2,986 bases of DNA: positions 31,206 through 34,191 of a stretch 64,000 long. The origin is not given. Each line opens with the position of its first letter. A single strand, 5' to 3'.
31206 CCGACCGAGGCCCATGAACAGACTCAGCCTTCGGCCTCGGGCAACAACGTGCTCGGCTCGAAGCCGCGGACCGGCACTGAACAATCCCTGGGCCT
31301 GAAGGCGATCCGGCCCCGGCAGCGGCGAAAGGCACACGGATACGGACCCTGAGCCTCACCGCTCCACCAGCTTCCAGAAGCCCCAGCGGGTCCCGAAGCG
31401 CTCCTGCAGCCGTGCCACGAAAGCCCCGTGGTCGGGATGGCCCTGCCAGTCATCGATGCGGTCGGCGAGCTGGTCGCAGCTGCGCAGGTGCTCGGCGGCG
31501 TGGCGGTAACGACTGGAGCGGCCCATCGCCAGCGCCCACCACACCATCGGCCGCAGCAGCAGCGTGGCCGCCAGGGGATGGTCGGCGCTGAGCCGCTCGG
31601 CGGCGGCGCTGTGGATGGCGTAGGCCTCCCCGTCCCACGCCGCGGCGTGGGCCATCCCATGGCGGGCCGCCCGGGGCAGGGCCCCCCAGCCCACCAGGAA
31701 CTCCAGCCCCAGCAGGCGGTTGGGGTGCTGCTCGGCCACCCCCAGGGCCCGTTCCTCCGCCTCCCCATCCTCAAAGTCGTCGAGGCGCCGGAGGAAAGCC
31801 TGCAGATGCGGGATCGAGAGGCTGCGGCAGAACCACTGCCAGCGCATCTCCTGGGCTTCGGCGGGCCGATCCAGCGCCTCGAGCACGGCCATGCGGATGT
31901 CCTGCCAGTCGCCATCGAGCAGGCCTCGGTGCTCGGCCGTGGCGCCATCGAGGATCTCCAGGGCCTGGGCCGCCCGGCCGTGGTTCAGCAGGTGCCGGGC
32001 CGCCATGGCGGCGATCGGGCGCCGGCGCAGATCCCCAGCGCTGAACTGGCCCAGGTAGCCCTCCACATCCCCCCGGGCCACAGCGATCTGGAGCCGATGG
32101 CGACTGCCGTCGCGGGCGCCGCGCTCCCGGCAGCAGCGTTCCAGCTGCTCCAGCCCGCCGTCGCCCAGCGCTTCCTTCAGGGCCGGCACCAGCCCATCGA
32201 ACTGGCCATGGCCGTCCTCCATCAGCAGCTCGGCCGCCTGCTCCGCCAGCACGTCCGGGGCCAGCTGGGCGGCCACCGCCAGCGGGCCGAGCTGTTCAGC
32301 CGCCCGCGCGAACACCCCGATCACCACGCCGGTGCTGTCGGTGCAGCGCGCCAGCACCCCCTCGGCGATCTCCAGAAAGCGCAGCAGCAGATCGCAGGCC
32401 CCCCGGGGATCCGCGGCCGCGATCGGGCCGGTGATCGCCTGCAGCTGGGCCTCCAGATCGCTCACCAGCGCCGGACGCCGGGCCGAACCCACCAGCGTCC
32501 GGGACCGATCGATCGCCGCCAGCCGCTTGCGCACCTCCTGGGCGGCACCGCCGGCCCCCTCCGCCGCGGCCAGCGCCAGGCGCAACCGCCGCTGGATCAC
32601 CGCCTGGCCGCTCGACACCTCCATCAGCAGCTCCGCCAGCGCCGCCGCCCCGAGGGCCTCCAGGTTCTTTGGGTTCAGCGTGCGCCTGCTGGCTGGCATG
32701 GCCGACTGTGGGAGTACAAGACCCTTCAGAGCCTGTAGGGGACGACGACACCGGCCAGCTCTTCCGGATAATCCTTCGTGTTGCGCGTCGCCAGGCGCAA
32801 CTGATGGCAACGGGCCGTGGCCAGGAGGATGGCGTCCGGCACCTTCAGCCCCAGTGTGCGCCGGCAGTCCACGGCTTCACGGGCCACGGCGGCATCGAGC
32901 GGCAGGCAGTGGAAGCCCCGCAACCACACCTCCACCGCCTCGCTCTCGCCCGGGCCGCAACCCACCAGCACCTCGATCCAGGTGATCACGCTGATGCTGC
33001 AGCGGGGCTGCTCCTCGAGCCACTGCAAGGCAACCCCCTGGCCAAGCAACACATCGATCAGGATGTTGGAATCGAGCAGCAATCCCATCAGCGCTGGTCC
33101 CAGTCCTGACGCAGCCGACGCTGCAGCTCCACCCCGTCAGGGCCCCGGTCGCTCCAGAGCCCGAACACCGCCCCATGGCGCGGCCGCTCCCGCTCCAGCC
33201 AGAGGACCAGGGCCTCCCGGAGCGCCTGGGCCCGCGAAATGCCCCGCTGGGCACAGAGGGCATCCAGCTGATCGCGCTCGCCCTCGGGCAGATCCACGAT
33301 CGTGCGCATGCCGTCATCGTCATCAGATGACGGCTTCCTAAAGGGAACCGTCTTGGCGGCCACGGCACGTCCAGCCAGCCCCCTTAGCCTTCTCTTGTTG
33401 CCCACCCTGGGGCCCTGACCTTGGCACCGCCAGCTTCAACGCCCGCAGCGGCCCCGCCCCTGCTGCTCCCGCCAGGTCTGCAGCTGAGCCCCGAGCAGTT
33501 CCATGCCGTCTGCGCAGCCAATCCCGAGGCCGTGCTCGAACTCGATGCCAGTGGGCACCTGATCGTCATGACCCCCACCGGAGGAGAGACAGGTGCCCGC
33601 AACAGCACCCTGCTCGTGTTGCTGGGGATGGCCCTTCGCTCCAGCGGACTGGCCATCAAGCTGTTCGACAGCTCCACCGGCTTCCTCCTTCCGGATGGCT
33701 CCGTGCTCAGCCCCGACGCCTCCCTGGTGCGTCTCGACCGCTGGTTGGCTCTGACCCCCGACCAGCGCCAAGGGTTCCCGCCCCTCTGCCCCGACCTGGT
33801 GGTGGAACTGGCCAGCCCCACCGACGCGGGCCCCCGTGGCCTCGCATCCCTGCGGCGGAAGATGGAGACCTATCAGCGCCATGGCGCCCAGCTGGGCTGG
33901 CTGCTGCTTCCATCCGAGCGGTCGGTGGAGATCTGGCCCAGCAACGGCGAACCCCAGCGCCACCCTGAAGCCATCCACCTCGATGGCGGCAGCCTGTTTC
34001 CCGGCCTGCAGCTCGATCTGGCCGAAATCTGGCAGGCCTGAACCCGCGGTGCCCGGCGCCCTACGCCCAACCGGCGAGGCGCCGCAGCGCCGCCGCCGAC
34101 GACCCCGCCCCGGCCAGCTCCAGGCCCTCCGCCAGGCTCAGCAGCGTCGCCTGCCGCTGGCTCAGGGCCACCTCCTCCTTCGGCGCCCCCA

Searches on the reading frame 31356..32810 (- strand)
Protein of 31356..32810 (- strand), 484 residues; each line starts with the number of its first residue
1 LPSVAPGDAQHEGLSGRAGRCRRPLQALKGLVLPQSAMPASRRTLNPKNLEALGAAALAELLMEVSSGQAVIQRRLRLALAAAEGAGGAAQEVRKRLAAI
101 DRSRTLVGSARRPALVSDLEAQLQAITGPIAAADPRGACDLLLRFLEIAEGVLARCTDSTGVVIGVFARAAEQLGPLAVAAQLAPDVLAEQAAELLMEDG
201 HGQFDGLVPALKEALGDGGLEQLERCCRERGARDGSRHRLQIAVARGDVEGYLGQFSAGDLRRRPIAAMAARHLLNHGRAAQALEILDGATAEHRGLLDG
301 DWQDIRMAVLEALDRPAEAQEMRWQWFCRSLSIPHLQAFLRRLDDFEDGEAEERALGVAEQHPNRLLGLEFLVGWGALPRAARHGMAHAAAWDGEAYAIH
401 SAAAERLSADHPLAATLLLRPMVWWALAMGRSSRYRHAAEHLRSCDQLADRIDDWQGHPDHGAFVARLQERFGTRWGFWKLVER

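Call 15: search_protein_families(library=pfam, proteins=[window:31356-32810:-], max_evalue=0.01)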
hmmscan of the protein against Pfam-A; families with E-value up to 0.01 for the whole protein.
window:31356-32810:- (484 aa): 1 family
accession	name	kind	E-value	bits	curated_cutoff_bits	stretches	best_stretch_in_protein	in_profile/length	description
PF21810.3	DUF6880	-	2.3e-134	449.4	27.3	2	235-480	226-471/472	Family of unknown function (DUF6880)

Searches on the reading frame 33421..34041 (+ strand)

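Call 15: search_protein_families(library=pfam, proteins=[window:33421-34041:+], max_evalue=0.01)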
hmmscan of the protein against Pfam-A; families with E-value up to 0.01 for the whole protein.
window:33421-34041:+ (206 aa): 1 family
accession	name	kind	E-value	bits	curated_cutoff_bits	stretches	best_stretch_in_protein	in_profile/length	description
PF05685.18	Uma2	-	3e-31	108.6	27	1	24-200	1-171/172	Putative restriction endonuclease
